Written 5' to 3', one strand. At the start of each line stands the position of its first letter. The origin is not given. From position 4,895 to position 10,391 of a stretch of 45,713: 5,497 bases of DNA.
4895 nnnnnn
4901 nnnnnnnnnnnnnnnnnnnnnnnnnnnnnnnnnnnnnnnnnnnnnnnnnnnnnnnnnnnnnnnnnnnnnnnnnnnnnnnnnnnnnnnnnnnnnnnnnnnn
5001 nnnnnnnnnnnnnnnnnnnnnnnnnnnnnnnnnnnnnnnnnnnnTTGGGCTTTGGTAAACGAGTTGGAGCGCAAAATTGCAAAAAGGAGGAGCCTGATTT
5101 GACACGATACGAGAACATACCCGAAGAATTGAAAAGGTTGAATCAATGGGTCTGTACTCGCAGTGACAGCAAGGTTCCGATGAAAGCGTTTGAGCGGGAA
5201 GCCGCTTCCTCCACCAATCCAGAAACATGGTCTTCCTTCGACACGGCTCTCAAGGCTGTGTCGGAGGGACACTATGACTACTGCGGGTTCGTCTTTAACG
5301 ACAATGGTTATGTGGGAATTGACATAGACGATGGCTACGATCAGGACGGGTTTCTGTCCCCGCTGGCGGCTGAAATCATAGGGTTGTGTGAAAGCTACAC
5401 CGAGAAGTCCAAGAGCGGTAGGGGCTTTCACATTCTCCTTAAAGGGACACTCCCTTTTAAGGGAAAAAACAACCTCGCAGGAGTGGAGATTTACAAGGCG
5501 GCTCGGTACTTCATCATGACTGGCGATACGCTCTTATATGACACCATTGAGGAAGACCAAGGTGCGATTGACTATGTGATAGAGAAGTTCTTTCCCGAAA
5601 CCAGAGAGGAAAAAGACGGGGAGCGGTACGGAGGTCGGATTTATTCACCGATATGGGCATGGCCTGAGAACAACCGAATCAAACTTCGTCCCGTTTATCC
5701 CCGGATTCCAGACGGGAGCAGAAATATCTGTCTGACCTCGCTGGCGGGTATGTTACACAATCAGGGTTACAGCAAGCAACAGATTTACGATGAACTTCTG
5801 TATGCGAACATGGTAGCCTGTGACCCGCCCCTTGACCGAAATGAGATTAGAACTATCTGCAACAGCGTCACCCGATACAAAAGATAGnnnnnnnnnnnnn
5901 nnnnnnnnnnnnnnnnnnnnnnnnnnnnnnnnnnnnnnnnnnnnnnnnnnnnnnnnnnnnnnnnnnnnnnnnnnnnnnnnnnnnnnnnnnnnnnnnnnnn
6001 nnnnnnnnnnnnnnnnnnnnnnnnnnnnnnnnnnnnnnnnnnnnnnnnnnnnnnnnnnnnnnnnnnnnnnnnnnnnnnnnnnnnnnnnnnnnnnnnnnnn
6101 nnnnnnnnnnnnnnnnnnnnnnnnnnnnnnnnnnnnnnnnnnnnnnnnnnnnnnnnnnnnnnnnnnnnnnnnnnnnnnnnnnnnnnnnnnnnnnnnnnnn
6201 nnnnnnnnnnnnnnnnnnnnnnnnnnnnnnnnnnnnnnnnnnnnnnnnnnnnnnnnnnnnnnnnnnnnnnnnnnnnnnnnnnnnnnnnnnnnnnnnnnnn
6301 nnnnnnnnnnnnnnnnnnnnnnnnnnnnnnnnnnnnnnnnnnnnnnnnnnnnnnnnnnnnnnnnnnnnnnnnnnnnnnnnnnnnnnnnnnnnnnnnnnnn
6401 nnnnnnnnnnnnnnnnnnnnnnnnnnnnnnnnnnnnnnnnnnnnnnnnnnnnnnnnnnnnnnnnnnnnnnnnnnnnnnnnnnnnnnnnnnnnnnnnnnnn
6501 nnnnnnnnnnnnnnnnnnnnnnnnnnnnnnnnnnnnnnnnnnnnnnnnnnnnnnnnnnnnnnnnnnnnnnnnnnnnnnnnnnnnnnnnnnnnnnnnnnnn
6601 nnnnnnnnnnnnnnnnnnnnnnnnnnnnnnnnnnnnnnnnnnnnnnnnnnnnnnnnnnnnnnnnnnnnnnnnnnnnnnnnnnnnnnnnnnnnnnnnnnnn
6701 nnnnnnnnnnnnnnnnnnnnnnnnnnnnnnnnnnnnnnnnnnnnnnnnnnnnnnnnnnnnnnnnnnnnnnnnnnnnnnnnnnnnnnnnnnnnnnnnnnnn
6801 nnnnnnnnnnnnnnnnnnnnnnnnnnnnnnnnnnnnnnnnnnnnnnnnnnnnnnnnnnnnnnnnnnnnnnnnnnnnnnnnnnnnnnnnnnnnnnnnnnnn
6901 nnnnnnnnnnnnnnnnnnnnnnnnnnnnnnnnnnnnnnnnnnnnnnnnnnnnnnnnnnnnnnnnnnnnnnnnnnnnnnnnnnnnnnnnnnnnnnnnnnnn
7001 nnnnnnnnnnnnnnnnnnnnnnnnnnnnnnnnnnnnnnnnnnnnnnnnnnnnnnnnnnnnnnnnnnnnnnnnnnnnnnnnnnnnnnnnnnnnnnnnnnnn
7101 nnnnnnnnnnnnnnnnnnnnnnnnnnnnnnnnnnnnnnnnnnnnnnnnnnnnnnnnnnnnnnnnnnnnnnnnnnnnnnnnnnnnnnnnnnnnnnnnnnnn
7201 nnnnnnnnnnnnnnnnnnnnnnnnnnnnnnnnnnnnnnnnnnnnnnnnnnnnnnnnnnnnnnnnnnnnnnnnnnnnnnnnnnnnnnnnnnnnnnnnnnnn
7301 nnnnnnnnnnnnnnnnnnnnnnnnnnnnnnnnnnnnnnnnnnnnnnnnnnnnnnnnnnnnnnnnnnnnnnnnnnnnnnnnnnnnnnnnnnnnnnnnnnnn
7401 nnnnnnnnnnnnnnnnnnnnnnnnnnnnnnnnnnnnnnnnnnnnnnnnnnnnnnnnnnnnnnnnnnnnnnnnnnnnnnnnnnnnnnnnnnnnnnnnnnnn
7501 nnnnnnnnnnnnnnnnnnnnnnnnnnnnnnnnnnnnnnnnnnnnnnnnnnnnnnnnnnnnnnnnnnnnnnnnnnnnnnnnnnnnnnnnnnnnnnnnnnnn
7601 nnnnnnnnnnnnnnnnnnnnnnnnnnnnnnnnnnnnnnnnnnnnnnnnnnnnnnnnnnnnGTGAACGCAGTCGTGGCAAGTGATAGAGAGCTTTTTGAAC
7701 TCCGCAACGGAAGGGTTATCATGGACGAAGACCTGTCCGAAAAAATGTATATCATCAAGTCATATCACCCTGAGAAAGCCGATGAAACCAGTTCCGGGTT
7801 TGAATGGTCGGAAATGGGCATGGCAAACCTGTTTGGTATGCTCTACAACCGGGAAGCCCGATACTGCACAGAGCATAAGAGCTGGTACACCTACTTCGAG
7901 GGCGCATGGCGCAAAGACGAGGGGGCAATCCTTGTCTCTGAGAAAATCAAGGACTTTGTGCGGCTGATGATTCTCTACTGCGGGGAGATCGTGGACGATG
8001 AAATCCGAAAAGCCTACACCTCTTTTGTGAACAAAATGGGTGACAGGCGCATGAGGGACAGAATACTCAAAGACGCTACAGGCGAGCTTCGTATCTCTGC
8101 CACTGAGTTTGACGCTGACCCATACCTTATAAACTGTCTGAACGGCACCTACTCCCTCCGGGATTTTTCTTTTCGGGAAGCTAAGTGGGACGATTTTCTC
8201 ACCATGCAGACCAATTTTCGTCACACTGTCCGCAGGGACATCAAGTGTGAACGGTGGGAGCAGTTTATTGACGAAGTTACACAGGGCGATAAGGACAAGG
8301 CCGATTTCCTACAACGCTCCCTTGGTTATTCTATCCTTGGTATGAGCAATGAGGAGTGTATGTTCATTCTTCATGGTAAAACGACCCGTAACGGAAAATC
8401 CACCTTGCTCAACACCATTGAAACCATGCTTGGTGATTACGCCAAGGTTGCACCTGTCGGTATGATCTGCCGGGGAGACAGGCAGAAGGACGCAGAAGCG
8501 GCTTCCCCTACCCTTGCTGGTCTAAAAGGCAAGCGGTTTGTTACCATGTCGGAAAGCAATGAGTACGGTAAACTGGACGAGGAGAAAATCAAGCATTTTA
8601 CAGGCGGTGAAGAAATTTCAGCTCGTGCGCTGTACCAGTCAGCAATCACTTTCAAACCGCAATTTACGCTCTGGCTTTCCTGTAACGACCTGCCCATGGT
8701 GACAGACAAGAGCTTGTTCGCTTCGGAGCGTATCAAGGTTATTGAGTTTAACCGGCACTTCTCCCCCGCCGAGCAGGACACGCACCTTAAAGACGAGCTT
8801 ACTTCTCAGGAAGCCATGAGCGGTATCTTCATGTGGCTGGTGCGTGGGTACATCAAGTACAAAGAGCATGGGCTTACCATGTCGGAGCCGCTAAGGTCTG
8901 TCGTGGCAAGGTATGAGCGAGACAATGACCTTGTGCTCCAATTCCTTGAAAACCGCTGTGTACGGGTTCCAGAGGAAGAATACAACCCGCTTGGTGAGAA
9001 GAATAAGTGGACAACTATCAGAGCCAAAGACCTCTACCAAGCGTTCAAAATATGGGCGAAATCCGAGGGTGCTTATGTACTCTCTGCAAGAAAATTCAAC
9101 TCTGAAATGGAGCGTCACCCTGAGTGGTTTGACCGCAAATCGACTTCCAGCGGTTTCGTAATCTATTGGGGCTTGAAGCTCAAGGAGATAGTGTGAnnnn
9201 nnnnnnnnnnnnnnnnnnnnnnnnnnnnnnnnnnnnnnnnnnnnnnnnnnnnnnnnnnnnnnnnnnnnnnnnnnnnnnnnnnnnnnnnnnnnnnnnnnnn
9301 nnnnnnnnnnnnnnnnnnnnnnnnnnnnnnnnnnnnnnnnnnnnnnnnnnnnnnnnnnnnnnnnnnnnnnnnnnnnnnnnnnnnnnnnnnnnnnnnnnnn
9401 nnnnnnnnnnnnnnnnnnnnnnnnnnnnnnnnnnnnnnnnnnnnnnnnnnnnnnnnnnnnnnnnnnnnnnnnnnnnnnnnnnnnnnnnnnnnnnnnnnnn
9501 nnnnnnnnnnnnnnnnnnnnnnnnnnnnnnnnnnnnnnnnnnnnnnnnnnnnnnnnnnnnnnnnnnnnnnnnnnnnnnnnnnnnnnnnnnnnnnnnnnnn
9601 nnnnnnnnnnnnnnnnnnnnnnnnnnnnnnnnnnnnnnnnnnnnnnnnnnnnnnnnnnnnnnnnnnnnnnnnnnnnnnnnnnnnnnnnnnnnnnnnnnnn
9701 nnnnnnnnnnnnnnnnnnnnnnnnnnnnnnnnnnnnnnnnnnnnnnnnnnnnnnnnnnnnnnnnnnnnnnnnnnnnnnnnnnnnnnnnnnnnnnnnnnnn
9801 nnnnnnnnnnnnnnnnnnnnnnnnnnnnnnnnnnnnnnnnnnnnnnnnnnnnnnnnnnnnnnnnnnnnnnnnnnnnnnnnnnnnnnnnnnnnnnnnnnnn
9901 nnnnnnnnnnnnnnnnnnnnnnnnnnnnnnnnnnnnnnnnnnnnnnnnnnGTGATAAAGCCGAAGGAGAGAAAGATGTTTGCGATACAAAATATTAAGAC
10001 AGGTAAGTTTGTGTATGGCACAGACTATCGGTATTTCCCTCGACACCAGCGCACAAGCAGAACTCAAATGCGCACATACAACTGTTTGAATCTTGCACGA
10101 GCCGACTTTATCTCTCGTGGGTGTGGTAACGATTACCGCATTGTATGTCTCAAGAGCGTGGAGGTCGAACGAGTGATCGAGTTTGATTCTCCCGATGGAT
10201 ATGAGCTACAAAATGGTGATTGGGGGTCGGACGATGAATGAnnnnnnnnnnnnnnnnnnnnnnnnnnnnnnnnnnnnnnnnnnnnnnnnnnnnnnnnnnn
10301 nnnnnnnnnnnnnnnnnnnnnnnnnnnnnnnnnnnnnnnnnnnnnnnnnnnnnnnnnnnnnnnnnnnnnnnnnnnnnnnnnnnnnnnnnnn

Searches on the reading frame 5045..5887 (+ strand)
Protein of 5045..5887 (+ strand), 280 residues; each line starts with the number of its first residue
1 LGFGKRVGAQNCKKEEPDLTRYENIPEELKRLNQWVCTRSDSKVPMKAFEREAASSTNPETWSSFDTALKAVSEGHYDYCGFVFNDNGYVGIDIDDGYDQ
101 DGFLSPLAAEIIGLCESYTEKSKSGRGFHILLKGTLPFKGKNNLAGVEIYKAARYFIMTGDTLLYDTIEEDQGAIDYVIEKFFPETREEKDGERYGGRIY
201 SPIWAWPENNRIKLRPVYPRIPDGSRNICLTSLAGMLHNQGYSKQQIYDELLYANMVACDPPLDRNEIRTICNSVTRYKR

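Call 55: search_protein_families(library=phrogs, proteins=[window:5045-5887:+], max_evalue=0.001)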
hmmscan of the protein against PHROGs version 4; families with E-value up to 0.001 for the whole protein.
window:5045-5887:+ (280 aa): 7 families
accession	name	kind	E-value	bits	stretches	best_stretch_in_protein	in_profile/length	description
phrog_1829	-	DNA, RNA and nucleotide metabolism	3e-46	158.9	1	21-193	2-190/772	DNA primase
phrog_13901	-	DNA, RNA and nucleotide metabolism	6.6e-44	151.5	1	20-191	6-189/341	DNA primase/helicase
phrog_3022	-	DNA, RNA and nucleotide metabolism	7.2e-31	108.4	1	21-188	5-189/788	DNA primase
phrog_8643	-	DNA, RNA and nucleotide metabolism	1.1e-25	91.4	1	6-162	20-170/179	DNA polymerase/primase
phrog_15962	-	DNA, RNA and nucleotide metabolism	2.8e-17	63.2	1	70-162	94-187/835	DNA primase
phrog_695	-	DNA, RNA and nucleotide metabolism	5.7e-10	39.6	1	66-277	46-266/704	DNA polymerase/primase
phrog_1883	-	DNA, RNA and nucleotide metabolism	0.00054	19.4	1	218-279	189-249/756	DNA helicase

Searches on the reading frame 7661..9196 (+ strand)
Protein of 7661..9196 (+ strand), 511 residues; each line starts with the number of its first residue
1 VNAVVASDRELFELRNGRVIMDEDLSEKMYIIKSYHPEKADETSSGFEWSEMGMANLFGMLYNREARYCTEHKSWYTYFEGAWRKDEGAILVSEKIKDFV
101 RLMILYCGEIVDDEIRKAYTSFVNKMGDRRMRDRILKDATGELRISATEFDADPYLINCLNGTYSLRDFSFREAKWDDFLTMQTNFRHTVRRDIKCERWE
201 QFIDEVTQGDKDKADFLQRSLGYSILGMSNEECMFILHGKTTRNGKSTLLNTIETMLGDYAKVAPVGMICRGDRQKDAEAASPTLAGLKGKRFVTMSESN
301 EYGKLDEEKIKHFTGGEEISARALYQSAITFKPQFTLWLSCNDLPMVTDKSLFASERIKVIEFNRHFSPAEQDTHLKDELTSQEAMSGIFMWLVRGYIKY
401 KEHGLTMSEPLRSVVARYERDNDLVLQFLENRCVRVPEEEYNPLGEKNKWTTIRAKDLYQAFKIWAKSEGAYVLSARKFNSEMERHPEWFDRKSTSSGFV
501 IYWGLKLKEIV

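Call 56: search_protein_families(library=phrogs, proteins=[window:7661-9196:+], max_evalue=0.001)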
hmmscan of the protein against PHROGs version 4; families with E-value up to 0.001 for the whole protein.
window:7661-9196:+ (511 aa): 10 families
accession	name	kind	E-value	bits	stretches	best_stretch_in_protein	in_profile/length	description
phrog_1156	-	DNA, RNA and nucleotide metabolism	1.9e-87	295.7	1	47-494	362-811/855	DNA primase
phrog_6088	-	DNA, RNA and nucleotide metabolism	4.7e-81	274.3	1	40-509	323-765/772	DNA primase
phrog_1829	-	DNA, RNA and nucleotide metabolism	1.4e-80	272.5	1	42-508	317-756/772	DNA primase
phrog_2478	-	DNA, RNA and nucleotide metabolism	6.3e-69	234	1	42-509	398-842/854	DNA polymerase/primase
phrog_864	-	DNA, RNA and nucleotide metabolism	6e-68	231.3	1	55-488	211-601/1064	DNA primase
phrog_1883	-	DNA, RNA and nucleotide metabolism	1.9e-53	182.9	1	117-509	377-749/756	DNA helicase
phrog_16950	-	DNA, RNA and nucleotide metabolism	3.2e-50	171.9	1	112-495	437-818/843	DNA primase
phrog_7601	-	unknown function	5.5e-33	115.6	1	215-500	3-265/289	-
phrog_16213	-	DNA, RNA and nucleotide metabolism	1.1e-13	51.4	1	237-480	401-628/732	DNA primase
phrog_2249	-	DNA, RNA and nucleotide metabolism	5.2e-08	33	1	137-481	444-754/802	DNA primase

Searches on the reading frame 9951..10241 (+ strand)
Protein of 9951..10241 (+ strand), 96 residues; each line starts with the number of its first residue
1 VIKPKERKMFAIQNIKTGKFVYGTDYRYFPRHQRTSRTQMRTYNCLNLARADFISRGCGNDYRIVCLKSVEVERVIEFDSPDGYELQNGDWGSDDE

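Call 56: search_protein_families(library=phrogs, proteins=[window:9951-10241:+], max_evalue=0.001)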
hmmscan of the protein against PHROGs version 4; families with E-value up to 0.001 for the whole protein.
window:9951-10241:+ (96 aa): 1 family
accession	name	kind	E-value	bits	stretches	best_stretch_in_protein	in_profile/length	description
phrog_13414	-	unknown function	3.7e-19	69.4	1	8-70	2-64/70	-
